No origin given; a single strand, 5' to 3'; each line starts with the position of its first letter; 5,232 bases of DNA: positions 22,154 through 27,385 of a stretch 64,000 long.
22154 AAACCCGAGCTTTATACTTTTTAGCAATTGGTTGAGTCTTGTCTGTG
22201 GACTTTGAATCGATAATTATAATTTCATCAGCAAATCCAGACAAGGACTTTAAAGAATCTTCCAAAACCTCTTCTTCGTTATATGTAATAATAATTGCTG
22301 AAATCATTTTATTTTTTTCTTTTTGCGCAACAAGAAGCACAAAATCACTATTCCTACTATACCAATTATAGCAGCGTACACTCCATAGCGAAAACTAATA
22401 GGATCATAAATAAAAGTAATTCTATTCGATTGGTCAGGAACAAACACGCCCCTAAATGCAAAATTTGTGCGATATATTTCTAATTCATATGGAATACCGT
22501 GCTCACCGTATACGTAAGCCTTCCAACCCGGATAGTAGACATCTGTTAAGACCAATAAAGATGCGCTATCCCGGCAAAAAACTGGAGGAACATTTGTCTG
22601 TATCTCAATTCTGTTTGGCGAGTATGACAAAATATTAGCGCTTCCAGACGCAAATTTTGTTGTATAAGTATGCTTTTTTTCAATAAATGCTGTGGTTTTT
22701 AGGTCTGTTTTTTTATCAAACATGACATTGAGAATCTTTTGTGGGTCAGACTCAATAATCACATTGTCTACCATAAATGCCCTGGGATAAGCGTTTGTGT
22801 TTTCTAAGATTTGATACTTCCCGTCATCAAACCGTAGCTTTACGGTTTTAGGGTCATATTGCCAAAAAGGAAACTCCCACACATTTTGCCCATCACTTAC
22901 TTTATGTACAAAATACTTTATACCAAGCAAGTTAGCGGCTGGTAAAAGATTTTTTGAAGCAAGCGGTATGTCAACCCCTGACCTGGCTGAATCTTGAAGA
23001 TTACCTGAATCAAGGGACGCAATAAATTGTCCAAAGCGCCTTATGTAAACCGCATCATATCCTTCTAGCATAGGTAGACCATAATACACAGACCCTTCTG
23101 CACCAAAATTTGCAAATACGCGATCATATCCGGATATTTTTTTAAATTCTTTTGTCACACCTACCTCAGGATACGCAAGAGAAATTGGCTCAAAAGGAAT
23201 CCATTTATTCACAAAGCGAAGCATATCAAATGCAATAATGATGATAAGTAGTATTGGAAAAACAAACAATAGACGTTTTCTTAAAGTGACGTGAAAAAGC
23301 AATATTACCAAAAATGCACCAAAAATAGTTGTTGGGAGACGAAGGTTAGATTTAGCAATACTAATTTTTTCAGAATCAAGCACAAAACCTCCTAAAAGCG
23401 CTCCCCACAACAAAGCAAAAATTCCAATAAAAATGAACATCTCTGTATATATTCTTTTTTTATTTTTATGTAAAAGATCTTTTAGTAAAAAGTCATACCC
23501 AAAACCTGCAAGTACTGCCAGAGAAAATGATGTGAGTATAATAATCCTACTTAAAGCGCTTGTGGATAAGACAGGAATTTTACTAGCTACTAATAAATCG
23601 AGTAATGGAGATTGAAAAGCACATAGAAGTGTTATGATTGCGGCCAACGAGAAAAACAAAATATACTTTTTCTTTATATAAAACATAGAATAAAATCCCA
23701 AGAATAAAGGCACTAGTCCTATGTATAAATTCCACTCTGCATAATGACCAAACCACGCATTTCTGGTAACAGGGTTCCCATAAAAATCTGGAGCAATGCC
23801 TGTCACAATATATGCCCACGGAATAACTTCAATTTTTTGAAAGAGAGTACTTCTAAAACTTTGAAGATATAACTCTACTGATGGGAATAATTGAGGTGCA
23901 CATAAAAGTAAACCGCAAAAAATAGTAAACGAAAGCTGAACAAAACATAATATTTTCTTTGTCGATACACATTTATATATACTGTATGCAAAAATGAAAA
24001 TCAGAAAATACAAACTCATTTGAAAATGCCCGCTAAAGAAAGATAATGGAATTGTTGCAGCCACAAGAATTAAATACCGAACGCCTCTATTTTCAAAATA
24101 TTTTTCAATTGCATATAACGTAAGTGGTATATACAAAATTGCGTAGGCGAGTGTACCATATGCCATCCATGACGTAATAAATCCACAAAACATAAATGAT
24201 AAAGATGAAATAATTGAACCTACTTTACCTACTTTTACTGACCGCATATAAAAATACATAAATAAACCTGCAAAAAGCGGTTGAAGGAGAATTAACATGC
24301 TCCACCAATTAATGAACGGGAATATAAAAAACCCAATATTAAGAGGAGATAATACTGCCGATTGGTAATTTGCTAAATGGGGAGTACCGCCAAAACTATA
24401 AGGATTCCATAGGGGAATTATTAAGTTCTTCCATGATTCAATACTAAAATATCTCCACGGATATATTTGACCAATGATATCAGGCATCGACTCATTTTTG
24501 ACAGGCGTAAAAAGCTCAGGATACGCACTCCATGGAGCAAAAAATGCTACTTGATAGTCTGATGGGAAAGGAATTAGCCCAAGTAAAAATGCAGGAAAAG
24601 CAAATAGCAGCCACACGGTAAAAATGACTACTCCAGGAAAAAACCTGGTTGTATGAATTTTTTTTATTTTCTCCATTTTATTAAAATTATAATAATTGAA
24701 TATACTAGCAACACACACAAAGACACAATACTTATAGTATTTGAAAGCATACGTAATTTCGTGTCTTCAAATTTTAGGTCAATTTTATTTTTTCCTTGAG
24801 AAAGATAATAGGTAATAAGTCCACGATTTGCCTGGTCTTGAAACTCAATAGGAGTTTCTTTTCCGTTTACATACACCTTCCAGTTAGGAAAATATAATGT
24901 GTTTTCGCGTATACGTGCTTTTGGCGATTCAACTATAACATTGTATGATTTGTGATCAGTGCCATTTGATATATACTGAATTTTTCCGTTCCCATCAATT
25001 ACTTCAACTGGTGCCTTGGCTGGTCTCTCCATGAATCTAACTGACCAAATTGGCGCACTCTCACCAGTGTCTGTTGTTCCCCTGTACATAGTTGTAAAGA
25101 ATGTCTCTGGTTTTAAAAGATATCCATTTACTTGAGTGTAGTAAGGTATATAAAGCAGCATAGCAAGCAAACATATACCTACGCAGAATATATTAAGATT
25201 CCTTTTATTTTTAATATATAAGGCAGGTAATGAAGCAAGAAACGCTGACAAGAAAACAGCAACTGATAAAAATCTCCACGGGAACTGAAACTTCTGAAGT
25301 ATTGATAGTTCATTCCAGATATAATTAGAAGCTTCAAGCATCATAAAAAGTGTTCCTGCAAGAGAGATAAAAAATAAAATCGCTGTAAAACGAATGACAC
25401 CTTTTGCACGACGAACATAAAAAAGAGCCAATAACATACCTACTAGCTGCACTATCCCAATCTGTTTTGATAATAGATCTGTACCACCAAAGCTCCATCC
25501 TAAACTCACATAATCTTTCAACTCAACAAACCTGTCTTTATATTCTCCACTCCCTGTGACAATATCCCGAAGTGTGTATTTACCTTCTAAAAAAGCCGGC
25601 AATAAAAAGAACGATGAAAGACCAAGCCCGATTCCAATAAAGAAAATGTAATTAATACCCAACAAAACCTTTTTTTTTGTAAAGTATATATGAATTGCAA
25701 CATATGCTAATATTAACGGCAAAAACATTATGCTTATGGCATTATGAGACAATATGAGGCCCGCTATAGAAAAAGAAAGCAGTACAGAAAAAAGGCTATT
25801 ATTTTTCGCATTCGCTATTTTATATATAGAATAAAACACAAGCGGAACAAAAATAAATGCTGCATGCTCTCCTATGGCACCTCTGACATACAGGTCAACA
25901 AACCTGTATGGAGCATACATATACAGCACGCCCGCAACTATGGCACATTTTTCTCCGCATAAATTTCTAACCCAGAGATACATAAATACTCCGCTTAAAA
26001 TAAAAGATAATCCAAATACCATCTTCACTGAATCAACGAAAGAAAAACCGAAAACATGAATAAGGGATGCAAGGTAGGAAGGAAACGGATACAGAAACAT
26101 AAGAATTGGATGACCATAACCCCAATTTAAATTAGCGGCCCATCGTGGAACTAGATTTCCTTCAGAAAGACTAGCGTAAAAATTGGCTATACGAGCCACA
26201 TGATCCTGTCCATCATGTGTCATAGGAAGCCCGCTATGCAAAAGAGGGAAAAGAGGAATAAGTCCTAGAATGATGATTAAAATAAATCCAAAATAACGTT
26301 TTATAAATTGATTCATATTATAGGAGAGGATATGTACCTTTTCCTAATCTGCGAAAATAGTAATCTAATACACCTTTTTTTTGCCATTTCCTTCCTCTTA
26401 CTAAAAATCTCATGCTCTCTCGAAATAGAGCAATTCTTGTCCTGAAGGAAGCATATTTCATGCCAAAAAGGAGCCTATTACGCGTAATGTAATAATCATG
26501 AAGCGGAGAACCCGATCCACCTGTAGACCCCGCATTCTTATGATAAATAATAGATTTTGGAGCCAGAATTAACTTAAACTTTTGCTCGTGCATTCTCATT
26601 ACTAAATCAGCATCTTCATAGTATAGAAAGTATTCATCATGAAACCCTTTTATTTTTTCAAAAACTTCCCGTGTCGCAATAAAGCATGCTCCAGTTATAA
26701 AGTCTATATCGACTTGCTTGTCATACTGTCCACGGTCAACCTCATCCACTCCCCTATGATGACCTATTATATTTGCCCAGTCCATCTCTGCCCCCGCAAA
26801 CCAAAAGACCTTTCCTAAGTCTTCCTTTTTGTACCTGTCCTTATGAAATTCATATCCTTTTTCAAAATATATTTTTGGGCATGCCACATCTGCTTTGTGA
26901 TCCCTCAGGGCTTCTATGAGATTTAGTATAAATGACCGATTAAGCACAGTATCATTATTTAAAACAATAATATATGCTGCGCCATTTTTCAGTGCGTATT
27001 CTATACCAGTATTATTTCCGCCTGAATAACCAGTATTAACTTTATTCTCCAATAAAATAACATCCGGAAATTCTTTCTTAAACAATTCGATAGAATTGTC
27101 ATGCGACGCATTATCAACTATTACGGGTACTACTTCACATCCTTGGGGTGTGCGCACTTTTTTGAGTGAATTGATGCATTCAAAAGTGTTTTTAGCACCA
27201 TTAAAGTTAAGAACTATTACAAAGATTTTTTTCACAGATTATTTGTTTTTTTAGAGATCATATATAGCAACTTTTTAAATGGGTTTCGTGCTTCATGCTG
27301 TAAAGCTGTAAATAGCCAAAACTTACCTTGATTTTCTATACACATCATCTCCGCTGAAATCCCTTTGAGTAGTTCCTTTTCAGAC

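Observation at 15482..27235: Repeated modules pairing polyprenol-P-sugar synthase (GT2) genes with YfhO-like GT-C genes, reminiscent of the CsbB-YfhO lipoteichoic-acid glycosylation system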

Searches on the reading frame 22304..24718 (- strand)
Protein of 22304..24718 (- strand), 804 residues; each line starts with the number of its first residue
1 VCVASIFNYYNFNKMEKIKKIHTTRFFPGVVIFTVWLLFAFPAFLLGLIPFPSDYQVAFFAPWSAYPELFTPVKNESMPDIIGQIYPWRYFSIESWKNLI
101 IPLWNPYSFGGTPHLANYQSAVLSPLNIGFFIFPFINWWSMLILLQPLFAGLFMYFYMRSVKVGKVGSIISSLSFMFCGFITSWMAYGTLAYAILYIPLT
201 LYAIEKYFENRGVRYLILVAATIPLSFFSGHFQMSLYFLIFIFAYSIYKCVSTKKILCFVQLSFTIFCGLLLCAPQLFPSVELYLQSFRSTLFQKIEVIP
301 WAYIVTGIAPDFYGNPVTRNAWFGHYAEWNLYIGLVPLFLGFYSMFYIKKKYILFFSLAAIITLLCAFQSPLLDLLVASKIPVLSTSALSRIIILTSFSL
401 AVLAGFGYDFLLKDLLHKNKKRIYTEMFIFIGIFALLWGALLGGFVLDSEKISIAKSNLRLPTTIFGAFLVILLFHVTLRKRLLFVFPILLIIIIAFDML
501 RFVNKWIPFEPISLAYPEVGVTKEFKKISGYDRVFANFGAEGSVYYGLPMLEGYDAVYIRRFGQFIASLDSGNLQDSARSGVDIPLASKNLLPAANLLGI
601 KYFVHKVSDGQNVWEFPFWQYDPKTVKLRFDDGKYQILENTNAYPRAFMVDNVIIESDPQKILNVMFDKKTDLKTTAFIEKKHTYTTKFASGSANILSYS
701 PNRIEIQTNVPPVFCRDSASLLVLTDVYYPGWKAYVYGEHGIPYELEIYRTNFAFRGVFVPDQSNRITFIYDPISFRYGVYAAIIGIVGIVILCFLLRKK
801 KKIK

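Call 4: search_protein_families(library=pfam, proteins=[window:22304-24718:-], max_evalue=0.01)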
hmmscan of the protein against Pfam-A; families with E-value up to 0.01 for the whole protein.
window:22304-24718:- (804 aa): 1 family
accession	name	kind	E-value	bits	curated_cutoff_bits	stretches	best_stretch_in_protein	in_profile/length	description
PF09586.16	YfhO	-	5.5e-14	52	28.5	1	123-708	73-650/835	Bacterial membrane protein YfhO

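Call 71: search_protein_families(library=ncbifam, proteins=[window:22304-24718:-], max_evalue=0.001)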
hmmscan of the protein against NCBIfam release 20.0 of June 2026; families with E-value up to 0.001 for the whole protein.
window:22304-24718:- (804 aa): 0 families

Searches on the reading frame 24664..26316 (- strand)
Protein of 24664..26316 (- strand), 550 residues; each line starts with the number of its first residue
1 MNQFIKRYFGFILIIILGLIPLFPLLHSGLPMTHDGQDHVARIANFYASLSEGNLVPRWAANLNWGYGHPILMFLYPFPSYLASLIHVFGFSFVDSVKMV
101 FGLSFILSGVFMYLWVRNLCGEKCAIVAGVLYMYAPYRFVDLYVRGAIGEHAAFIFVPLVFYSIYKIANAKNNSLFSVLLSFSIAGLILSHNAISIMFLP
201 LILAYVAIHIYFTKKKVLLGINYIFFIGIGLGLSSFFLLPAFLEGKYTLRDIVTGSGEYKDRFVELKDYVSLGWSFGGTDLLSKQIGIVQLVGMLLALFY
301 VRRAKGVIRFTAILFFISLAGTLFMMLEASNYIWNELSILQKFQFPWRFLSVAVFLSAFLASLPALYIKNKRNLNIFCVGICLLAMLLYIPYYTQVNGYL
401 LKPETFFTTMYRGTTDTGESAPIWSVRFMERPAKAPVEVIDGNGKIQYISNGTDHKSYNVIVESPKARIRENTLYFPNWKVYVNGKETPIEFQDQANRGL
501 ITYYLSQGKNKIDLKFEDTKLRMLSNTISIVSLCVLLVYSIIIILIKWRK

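Call 4: search_protein_families(library=pfam, proteins=[window:24664-26316:-], max_evalue=0.01)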
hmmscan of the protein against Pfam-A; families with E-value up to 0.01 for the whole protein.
window:24664-26316:- (550 aa): 2 families
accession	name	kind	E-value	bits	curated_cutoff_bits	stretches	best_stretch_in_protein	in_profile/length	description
PF10131.15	PTPS_related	-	5.3e-14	52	26.4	1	76-386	4-298/621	6-pyruvoyl-tetrahydropterin synthase related domain; membrane protein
PF09586.16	YfhO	-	1.7e-09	37.1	28.5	2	84-394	78-386/835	Bacterial membrane protein YfhO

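Call 71: search_protein_families(library=ncbifam, proteins=[window:24664-26316:-], max_evalue=0.001)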
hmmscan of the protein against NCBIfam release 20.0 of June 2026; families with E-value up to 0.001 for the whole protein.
window:24664-26316:- (550 aa): 0 families

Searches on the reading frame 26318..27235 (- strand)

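Call 4: search_protein_families(library=pfam, proteins=[window:26318-27235:-], max_evalue=0.01)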
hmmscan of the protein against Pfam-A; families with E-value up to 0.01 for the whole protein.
window:26318-27235:- (305 aa): 6 families
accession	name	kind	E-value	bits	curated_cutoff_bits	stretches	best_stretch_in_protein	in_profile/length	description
PF00535.33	Glycos_transf_2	-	6.5e-20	72.2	23.3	1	6-195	2-167/168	Glycosyl transferase family 2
PF13632.12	Glyco_trans_2_3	-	7.5e-08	32.9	27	1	88-278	1-164/198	Glycosyl transferase family group 2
PF13641.12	Glyco_tranf_2_3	-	4.6e-07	30.5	27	1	4-234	3-213/230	Glycosyltransferase like family 2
PF02709.20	Glyco_transf_7C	-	3e-05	24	23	1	172-227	11-67/78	N-terminal domain of galactosyltransferase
PF12804.13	NTP_transf_3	-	0.0014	19.2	27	1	33-122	39-123/160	MobA-like NTP transferase domain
PF13506.12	Glyco_transf_21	-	0.0073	16.2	21.7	0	176-229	98-151/174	Glycosyl transferase family 21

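Call 9: search_protein_families(library=ncbifam, proteins=[window:26318-27235:-], max_evalue=0.001)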
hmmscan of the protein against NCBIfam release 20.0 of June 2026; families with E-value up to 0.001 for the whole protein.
window:26318-27235:- (305 aa): 9 families
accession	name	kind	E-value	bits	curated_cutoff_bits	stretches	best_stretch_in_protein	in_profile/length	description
TIGR01556.1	rhamnosyltran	subfamily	4.9e-16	58.7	200.55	2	20-122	9-112/281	rhamnosyltransferase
TIGR04283.1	glyco_like_mftF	equivalog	2.4e-10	40.4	182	0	6-126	3-113/221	TIGR04283 family arsenosugar biosynthesis glycosyltransferase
NF041875.1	EPS_EpsD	equivalog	5.9e-09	35.8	370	0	6-123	3-117/325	exopolysaccharide biosynthesis glycosyltransferase EpsD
TIGR03965.1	mycofact_glyco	equivalog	1.7e-08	33.8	280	1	177-233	226-281/467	mycofactocin biosynthesis glycosyltransferase MftF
NF007482.0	PRK10073.1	equivalog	4.4e-08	32.5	423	1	2-119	6-119/334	glycosyltransferase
TIGR03111.1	glyc2_xrt_Gpos1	hypoth_equivalog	5.9e-07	28.6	363.95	1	3-112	50-158/439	TIGR03111 family XrtG-associated glycosyltransferase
TIGR03937.1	PgaC_IcaA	equivalog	3.6e-06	26.2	422.3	1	2-114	45-154/407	poly-beta-1,6-N-acetyl-D-glucosamine synthase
NF058614.1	PPMAGASynPpgS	equivalog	3.5e-05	23.3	370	1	4-118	2-109/226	polyprenyl-phospho-N-acetylgalactosaminyl synthase PpgS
NF050113.1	gal_furan_GlfT1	equivalog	0.00013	21.4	330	1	22-114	16-109/290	galactofuranosyltransferase GlfT1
